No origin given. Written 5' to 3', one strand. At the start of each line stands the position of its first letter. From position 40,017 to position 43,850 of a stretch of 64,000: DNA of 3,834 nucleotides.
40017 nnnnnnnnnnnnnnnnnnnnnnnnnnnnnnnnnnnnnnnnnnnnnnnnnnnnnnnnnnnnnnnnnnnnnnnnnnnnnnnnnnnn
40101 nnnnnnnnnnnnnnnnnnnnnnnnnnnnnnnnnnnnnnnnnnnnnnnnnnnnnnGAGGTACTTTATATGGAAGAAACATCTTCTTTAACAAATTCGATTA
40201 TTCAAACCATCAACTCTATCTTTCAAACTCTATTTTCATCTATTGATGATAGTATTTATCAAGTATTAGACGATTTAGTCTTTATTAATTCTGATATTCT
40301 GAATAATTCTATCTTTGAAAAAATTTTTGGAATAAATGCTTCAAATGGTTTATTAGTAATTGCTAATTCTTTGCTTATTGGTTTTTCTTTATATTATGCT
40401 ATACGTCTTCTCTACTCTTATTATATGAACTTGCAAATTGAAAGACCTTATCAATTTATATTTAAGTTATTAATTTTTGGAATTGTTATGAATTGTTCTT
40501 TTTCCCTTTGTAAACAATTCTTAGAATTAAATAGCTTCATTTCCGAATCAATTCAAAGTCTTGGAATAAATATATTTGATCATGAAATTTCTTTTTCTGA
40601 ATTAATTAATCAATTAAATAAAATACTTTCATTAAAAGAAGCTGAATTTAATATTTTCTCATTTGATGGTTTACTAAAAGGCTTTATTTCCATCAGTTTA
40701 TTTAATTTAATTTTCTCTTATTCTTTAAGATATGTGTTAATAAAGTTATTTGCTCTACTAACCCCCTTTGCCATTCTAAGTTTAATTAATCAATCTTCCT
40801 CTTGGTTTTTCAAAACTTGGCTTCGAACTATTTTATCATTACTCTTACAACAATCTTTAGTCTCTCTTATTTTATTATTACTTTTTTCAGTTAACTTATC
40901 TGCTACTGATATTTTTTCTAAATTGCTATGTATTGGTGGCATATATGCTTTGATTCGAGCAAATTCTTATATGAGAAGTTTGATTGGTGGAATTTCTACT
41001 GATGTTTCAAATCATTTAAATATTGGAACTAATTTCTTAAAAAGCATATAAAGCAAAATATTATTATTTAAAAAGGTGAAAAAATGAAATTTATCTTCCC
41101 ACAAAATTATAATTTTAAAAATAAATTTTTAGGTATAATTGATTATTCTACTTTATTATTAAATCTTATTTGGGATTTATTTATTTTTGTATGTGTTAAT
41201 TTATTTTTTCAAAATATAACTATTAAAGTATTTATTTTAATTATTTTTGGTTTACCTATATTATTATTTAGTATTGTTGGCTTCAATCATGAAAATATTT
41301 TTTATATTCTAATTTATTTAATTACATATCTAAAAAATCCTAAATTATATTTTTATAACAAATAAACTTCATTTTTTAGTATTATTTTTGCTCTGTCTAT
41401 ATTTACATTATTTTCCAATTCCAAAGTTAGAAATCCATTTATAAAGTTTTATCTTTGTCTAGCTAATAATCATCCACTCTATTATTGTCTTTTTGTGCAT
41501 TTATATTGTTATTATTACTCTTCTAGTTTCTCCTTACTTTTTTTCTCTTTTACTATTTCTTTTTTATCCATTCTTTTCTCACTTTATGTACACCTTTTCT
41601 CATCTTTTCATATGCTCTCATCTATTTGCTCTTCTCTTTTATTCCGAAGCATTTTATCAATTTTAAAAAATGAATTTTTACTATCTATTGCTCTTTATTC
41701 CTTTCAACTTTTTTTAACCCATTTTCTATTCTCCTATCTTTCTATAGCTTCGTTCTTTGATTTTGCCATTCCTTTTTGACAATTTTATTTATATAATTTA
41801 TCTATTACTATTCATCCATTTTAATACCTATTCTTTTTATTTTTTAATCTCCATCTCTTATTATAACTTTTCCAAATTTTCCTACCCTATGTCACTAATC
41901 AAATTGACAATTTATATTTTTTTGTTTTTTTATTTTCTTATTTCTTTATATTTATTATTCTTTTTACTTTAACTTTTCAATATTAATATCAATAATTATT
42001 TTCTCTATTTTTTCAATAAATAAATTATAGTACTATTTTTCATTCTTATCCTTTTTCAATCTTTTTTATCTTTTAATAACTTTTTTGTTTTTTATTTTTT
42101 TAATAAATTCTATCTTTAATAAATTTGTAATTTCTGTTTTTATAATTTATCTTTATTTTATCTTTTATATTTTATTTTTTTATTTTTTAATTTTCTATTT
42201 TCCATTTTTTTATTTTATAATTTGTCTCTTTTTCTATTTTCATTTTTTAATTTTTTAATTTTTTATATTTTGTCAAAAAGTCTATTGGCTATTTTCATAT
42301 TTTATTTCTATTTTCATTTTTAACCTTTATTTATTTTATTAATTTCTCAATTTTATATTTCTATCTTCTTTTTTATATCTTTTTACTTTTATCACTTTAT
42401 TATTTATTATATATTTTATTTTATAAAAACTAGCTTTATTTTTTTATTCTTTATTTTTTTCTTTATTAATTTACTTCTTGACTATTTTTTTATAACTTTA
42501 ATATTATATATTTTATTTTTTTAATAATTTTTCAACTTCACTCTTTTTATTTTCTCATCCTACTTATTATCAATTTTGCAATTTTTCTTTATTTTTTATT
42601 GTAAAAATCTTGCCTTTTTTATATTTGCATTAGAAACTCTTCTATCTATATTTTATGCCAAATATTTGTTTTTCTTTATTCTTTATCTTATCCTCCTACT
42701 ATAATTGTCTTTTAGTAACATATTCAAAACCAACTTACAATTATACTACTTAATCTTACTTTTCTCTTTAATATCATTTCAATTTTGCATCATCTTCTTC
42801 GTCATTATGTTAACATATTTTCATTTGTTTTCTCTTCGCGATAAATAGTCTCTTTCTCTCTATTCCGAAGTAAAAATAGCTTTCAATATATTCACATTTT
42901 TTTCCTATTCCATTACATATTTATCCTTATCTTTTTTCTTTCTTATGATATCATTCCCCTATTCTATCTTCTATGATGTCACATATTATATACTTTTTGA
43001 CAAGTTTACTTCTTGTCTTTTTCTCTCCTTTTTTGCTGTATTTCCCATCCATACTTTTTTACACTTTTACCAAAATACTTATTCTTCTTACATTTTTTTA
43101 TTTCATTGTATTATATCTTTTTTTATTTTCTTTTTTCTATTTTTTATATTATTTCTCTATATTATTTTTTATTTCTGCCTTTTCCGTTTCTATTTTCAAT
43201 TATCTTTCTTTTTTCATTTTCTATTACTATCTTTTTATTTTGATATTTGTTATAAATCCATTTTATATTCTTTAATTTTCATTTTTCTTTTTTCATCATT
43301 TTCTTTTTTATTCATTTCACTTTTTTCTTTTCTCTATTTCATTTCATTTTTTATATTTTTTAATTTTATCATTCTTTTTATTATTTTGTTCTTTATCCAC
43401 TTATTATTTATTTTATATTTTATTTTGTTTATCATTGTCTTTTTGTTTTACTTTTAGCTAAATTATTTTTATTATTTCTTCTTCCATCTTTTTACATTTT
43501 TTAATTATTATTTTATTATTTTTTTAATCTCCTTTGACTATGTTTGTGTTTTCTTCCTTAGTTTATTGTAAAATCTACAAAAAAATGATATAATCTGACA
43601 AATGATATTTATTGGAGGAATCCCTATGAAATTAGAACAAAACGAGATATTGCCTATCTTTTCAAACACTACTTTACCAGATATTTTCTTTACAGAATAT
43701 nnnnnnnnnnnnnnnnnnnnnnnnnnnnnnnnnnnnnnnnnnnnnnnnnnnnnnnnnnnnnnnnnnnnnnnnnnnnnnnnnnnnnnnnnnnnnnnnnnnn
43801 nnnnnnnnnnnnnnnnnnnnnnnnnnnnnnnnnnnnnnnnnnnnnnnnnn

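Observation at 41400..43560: ~2.2 kb strand-asymmetric homopyrimidine/homopurine tract with no coding capacity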

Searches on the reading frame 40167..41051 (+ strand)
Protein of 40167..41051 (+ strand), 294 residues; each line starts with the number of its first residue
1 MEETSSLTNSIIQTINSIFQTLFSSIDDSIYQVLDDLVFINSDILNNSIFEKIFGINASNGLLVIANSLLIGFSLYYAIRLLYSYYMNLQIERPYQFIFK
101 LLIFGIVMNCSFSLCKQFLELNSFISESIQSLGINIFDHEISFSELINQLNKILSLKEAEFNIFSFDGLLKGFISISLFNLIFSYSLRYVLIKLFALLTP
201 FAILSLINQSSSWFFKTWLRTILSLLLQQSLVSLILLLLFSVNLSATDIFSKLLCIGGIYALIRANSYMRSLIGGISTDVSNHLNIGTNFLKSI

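Call 8: search_protein_families(library=pfam, proteins=[window:40167-41051:+], max_evalue=0.01)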
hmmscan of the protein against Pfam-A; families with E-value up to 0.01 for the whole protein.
window:40167-41051:+ (294 aa): 0 families

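Call 13: find_related_loci(query=window:40167-41051:+, collection=genome_contigs, flank=10000)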
Query window:40167-41051:+ (294 aa) in genome_contigs; peptide patterns used: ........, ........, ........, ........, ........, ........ (x = any residue, [..] = any of these).
116 stretches matched a pattern; 24 encode a relative of the query (tblastn E <= 1e-3); 24 distinct loci.
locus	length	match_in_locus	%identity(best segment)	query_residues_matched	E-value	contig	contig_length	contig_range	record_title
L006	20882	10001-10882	88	1-294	2e-156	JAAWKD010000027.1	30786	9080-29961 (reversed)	MAG: Clostridia bacterium isolate ABMPRH_45_1 SL341413_scaffold_1681, whole genome shotgun sequence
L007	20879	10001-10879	84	1-293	7e-153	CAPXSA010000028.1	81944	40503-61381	MAG TPA_asm: uncultured Clostridia bacterium isolate MGBC164179 genome assembly, contig: MGBC164179.28, whole genome sho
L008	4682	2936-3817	83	1-294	2e-154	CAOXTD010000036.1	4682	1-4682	MAG TPA_asm: uncultured Clostridia bacterium isolate MGBC109261 genome assembly, contig: MGBC109261.36, whole genome sho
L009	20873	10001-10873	77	3-294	4e-145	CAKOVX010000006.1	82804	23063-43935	MAG: uncultured Clostridia bacterium isolate REFINED_METABAT215_TOP10_CONTIGS_1500_ASSEMBLY_K77_MERGED__Hadza_MoBio_hadz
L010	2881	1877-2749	76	3-294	3e-150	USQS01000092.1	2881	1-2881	uncultured Clostridium sp. isolate UMGS1988 genome assembly, contig: NODE_13477_length_2881_cov_4.941614, whole genome s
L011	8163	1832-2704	75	3-294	2e-142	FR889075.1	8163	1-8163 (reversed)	Clostridium sp. CAG:508 genomic scaffold, scf23, whole genome shotgun sequence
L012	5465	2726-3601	73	1-292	5e-141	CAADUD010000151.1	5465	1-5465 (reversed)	MAG TPA_asm: Clostridia bacterium, isolate HGM13671, WGS project CAADUD010000000 data, contig: ERS235554_46_k99_167665,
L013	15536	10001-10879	73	1-293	5e-140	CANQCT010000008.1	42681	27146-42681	MAG: uncultured Clostridia bacterium isolate Lapin-005__bin59 genome assembly, contig: Lapin-005__NODE_1121_length_42681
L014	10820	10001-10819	82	1-273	2e-139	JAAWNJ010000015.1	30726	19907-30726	MAG: Clostridia bacterium isolate ABMPRH_45_2_1 SL341409_scaffold_2120, whole genome shotgun sequence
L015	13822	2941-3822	73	1-294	1e-136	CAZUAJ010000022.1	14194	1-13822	MAG TPA_asm: uncultured Clostridium sp. isolate SRP313737_co1_203 genome assembly, contig: NODE_6551_length_14194_cov_20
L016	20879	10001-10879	72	1-293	7e-136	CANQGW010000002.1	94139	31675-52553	MAG: uncultured Clostridia bacterium isolate Lapin-027__bin8 genome assembly, contig: Lapin-027__NODE_139_length_94139_c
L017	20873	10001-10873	75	3-294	4e-134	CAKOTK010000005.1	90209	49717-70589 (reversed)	MAG: uncultured Clostridia bacterium isolate REFINED_METABAT215_TOP10_CONTIGS_1500_ASSEMBLY_K77_MERGED__Hadza_PheChl_Fib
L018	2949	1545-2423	72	1-293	6e-140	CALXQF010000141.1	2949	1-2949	MAG: uncultured Clostridia bacterium isolate BRZ_EI__bin65 genome assembly, contig: BRZ_EI__NODE_36259_length_2949_cov_3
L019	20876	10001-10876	71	1-292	3e-133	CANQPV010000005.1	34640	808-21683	MAG: uncultured Clostridia bacterium isolate Lapin-012__bin112 genome assembly, contig: Lapin-012__NODE_1976_length_3464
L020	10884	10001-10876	73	1-292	2e-132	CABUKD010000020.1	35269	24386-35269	MAG TPA_asm: uncultured Clostridium sp. isolate MGYG-HGUT-04078 genome assembly, contig: GUT_GENOME255855_20, whole geno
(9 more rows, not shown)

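Call 35: search_protein_families(library=ncbifam, proteins=[window:40167-41051:+], max_evalue=0.1)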
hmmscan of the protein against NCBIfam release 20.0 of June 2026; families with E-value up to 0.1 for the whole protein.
window:40167-41051:+ (294 aa): 0 families

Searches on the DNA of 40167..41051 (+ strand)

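Call 85: search_dna_similar(query=L016:11210-11560:+, collection=plasmids, mode=distant, max_evalue=0.01)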
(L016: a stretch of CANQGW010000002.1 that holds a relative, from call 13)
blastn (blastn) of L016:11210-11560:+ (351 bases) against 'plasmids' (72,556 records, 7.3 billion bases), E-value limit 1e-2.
Records with a match: 2; places in all: 2; records where one place covers at least 80% of the query: 0.
Best place of each record, by identity: 80-90% 1; 60-80% 1.
By first word of the organism name: Borrelia 1; Staphylococcus 1.
By predicted mobility (MOB-suite, as given by PLSDB): non-mobilizable 2.
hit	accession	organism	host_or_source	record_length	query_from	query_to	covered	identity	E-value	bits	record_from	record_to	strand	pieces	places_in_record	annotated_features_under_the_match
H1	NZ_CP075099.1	Borrelia coriaceae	Ornithodoros coriaceus,tick tissue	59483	99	215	33%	72.7%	2e-4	54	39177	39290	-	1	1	variable large family protein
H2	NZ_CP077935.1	Staphylococcus aureus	Homo sapiens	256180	227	273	13%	82.0%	7e-3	49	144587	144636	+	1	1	none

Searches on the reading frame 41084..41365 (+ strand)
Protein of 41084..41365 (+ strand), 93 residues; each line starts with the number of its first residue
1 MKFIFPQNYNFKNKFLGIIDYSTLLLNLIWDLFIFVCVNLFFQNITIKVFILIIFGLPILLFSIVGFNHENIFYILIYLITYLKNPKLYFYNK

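Call 8: search_protein_families(library=pfam, proteins=[window:41084-41365:+], max_evalue=0.01)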
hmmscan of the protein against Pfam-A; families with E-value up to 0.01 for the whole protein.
window:41084-41365:+ (93 aa): 0 families

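Call 10: find_encoding_contigs(protein=window:41084-41365:+, flank=10000, max_places=10)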
Protein window:41084-41365:+ (93 aa): 5 contigs read that carry it; 5 places shown.
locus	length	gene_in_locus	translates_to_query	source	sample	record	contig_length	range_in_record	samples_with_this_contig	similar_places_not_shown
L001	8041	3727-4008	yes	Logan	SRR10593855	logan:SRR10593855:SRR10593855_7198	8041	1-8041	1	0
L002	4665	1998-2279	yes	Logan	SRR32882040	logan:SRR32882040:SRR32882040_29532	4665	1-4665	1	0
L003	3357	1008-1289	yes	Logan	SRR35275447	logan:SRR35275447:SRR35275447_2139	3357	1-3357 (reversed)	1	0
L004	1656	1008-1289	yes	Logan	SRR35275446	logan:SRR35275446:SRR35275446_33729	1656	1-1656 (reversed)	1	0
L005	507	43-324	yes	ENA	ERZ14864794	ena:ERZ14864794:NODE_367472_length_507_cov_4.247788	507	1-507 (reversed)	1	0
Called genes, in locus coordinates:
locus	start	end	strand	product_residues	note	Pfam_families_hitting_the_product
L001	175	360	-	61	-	PF08984:DUF1858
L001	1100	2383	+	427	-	-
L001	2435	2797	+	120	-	-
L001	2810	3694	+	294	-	-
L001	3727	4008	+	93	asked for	-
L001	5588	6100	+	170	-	-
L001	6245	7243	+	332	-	PF07261:DnaB_2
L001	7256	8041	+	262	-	?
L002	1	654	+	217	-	?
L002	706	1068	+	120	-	-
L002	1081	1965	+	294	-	-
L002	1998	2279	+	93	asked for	-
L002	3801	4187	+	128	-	-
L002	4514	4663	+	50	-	?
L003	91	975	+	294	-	-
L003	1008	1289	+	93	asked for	-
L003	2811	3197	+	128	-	-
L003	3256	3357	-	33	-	?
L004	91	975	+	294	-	-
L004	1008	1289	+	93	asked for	-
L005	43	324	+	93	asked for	-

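Call 35: search_protein_families(library=ncbifam, proteins=[window:41084-41365:+], max_evalue=0.1)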
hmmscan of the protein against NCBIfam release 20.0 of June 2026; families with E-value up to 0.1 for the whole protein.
window:41084-41365:+ (93 aa): 0 families

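Call 92: find_homologous_proteins(query=window:41084-41362:+, max_evalue=0.001)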
Query window:41084-41362:+ (93 aa): 875 proteins with E <= 0.001 among 883 candidates; the best 120 are listed.
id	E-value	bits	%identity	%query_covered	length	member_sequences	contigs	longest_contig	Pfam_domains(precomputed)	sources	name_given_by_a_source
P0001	2.6e-49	183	99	100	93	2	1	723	-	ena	-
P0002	2.2e-40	155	85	100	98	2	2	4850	-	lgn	-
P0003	6.3e-40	153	83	100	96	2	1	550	-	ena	-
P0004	1.1e-39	152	84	100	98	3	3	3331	-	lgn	-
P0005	1.3e-39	152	82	100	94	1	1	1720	-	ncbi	-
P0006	2.4e-39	151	86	100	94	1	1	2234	-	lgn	-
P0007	3.2e-39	151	80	100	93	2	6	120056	-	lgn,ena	-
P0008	4.3e-39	151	83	100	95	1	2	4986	-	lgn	-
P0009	4.7e-39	150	84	100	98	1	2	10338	-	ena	-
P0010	5.9e-39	150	82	100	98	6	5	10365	-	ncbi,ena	-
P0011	7.5e-39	150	77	100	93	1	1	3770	-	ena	-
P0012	7.5e-39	150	82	100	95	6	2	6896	-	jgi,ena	-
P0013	7.8e-39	150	81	100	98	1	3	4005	-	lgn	-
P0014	8.7e-39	150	76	100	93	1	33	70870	-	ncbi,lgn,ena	-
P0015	1.0e-38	149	76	100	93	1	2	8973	-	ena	-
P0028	3.0e-37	145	78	100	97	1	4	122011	-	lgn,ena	-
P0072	3.6e-31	125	68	100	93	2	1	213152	-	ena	-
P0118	4.4e-29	118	63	100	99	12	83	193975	-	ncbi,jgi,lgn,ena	jgi:hypothetical protein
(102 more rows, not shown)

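Call 93: find_encoding_contigs(protein=P0007, flank=10000, max_places=1)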
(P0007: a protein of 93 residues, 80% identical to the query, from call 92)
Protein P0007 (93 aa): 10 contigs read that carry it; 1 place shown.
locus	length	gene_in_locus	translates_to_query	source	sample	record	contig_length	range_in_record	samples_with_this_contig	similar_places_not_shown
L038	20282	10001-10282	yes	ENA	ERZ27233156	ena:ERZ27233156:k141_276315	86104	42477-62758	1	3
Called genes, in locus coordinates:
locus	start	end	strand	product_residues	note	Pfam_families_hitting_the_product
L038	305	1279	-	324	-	PF02275:CBAH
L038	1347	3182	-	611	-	PF12229:PG_binding_4, PF04294:VanW, PF07501:G5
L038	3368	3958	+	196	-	PF01381:HTH_3 (weak), PF12844:HTH_19 (faint), PF00717:Peptidase_S24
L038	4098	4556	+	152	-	PF16760:CBM53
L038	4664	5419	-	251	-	PF23441:SDR (weak), PF00106:adh_short, PF01370:Epimerase (faint), PF08643:DUF1776 (weak), PF08659:KR, PF13561:adh_short_C2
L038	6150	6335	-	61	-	PF08984:DUF1858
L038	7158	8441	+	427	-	-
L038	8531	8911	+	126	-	-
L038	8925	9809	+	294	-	-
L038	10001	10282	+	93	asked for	-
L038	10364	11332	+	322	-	PF07261:DnaB_2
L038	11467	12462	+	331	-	PF01695:IstB_IS21, PF00308:Bac_DnaA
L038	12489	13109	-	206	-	-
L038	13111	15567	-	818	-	PF00521:DNA_topoisoIV, PF03989:DNA_gyraseA_C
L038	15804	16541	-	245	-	-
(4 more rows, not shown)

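Call 94: find_encoding_contigs(protein=P0028, flank=10000, max_places=1)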
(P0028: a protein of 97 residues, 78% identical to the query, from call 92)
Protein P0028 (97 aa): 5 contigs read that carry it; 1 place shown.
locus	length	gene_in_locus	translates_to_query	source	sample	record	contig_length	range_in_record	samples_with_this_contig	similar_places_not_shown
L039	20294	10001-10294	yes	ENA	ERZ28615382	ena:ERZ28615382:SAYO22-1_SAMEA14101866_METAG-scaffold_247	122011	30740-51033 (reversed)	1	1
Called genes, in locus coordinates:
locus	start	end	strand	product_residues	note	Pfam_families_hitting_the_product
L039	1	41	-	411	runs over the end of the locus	PF13231:PMT_2 (weak)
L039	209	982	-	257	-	PF14808:TMEM164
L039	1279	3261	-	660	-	PF12229:PG_binding_4, PF04294:VanW, PF07501:G5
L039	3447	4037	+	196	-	PF01381:HTH_3 (weak), PF00717:Peptidase_S24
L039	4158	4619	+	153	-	PF16760:CBM53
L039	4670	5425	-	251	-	PF23441:SDR (weak), PF00106:adh_short, PF01370:Epimerase (weak), PF08659:KR, PF13561:adh_short_C2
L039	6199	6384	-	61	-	PF08984:DUF1858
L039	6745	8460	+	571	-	PF10412:TrwB_AAD_bind (faint)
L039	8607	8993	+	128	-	-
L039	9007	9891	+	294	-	-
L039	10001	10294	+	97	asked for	-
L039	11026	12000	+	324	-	PF07261:DnaB_2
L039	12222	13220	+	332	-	PF00910:RNA_helicase (faint), PF01695:IstB_IS21, PF00308:Bac_DnaA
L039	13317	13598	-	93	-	-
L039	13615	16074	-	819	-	PF00521:DNA_topoisoIV, PF03989:DNA_gyraseA_C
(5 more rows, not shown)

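Call 95: find_encoding_contigs(protein=P0118, flank=10000, max_places=2)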
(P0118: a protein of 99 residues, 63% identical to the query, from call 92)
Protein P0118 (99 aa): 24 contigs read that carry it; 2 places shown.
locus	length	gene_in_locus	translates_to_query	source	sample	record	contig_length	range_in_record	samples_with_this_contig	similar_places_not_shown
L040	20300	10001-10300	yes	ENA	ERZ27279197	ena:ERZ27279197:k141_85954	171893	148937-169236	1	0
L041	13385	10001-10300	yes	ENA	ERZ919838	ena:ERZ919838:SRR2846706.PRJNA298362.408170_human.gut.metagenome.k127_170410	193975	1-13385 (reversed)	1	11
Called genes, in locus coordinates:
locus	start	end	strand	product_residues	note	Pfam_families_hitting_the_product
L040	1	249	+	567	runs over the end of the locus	PF00589:Phage_integrase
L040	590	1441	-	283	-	PF00398:RrnaAD, PF13649:Methyltransf_25 (weak)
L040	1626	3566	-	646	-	PF12229:PG_binding_4, PF04294:VanW, PF07501:G5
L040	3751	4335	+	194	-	PF01381:HTH_3 (weak), PF12844:HTH_19 (weak), PF00717:Peptidase_S24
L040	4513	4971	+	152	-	PF16760:CBM53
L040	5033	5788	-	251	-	PF00106:adh_short, PF02719:Polysacc_synt_2 (weak), PF08659:KR, PF13561:adh_short_C2, PF23441:SDR (weak)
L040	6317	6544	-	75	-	PF08984:DUF1858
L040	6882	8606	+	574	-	PF10412:TrwB_AAD_bind (faint)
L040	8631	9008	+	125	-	-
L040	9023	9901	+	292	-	-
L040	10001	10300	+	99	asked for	-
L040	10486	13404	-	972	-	PF25059:FN3_DSCAM-DSCAML_C (faint), PF00041:fn3 (weak)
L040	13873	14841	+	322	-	PF07261:DnaB_2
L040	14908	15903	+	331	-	PF01695:IstB_IS21, PF00308:Bac_DnaA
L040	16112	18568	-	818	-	PF00521:DNA_topoisoIV, PF03989:DNA_gyraseA_C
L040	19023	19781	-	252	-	-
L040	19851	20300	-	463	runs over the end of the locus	PF10609:ParA, PF01656:CbiA, PF13614:AAA_31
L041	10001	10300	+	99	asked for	-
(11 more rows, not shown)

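Call 96: find_encoding_contigs(protein=P0072, flank=10000, max_places=1)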
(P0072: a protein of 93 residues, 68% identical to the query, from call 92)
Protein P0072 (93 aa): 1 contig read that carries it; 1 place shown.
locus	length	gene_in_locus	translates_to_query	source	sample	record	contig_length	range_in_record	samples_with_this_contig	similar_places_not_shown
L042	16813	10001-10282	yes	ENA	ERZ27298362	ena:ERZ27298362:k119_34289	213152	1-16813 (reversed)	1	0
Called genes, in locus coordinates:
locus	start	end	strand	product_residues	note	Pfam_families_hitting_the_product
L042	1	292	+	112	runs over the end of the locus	PF13560:HTH_31 (weak), PF12844:HTH_19 (weak), PF01381:HTH_3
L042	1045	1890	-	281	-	PF00398:RrnaAD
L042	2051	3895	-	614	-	PF12229:PG_binding_4, PF04294:VanW, PF07501:G5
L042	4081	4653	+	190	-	PF01381:HTH_3, PF12844:HTH_19 (weak), PF00717:Peptidase_S24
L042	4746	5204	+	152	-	PF16760:CBM53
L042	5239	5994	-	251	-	PF23441:SDR, PF00106:adh_short, PF01370:Epimerase, PF08643:DUF1776 (faint), PF08659:KR, PF13561:adh_short_C2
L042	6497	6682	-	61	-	PF08984:DUF1858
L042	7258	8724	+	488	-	PF10412:TrwB_AAD_bind (faint)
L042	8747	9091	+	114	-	-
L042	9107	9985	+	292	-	-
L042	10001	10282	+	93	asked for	-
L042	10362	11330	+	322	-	PF07261:DnaB_2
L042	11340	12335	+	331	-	PF01695:IstB_IS21, PF00308:Bac_DnaA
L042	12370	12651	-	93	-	-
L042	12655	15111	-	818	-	PF00521:DNA_topoisoIV, PF03989:DNA_gyraseA_C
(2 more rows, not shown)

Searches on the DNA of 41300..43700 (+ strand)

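Call 9: search_dna_similar(query=window:41366-43601:+, collection=plasmids, mode=distant)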
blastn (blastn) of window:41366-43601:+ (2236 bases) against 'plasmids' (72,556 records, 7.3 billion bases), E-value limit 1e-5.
No match.

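Call 22: search_rna_families(source=window, start=41300, end=43700, threshold=evalue, max_evalue=10)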
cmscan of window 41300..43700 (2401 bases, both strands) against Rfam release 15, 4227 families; matches with E-value up to 10: 1.
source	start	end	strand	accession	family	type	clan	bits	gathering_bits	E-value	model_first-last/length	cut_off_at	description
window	42797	42872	-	RF01625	ceN28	Gene; snRNA; snoRNA; CD-box;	-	17.1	70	3.8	1-88/88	no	Caenorhabditis snoRNA ceN28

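Call 86: search_dna_similar(query=window:41366-43601:+, collection=phages, mode=distant, max_evalue=0.01)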
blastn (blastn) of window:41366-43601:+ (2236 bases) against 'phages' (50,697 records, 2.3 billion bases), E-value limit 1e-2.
Records with a match: 2; places in all: 2; records where one place covers at least 80% of the query: 0.
Best place of each record, by identity: 60-80% 2.
By first word of the organism name: Escherichia 2.
By host as written in the record: Escherichia coli 2.
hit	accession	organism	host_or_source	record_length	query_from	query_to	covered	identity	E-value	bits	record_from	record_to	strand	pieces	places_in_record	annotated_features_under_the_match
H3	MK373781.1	Escherichia phage vB_EcoM_KAW1E185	Escherichia coli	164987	1708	1780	3%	76.7%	1e-3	53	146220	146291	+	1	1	none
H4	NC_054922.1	Escherichia phage vB_EcoM_KAW1E185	Escherichia coli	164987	1708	1780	3%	76.7%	1e-3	53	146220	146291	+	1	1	none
